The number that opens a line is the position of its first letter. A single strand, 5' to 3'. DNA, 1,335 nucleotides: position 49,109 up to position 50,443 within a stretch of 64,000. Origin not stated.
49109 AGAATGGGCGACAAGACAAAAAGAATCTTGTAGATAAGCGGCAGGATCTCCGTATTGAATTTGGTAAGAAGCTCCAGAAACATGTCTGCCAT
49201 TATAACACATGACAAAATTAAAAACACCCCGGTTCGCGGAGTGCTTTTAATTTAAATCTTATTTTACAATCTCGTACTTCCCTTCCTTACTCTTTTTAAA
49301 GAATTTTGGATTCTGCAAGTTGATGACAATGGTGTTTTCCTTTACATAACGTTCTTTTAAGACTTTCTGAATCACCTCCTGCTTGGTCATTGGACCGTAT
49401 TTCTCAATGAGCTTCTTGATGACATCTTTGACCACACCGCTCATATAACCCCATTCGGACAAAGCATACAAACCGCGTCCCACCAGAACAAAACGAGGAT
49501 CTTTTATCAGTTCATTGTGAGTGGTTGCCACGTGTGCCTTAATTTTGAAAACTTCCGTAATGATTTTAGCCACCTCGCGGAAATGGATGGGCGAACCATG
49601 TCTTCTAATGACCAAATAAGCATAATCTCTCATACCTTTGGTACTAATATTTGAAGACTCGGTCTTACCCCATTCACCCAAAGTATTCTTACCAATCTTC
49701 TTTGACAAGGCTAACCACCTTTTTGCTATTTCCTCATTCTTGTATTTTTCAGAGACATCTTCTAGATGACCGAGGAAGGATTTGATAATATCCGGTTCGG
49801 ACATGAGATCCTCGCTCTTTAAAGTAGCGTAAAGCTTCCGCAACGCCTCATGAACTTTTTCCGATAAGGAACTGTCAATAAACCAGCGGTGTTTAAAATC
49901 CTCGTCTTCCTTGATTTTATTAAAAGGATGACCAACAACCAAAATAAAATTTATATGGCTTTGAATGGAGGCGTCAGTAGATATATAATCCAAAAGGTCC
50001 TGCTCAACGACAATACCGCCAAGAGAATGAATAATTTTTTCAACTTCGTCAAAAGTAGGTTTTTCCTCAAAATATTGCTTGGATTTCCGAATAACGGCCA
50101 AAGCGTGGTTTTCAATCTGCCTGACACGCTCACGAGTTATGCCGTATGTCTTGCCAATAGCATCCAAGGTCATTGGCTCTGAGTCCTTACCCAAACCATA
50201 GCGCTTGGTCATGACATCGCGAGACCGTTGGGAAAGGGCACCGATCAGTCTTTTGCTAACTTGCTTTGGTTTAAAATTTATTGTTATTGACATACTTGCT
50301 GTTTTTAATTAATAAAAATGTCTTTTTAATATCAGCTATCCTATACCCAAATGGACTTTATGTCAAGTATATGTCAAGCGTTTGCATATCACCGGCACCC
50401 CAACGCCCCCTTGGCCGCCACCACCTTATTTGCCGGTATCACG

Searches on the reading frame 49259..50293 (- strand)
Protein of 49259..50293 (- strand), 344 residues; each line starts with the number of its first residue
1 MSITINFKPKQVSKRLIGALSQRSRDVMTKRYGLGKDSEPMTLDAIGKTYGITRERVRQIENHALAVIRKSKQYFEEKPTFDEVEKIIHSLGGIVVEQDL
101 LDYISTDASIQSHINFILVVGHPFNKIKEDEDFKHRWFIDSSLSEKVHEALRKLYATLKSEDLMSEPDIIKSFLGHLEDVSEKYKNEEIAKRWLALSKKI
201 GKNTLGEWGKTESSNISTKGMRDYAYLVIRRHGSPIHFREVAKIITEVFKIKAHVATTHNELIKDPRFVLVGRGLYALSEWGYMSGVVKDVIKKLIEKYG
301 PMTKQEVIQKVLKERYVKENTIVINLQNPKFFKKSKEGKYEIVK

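Call 63: search_protein_families(library=pfam, proteins=[window:49259-50293:-])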
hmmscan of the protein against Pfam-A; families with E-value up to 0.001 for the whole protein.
window:49259-50293:- (344 aa): 2 families
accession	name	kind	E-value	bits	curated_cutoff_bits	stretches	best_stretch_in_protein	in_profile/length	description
PF04545.22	Sigma70_r4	-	4.2e-14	52.2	24.1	1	17-70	2-50/50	Sigma-70, region 4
PF05066.19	HARE-HTH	-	3.8e-07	30.9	25.9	1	222-281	4-71/71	HB1, ASXL, restriction endonuclease HTH domain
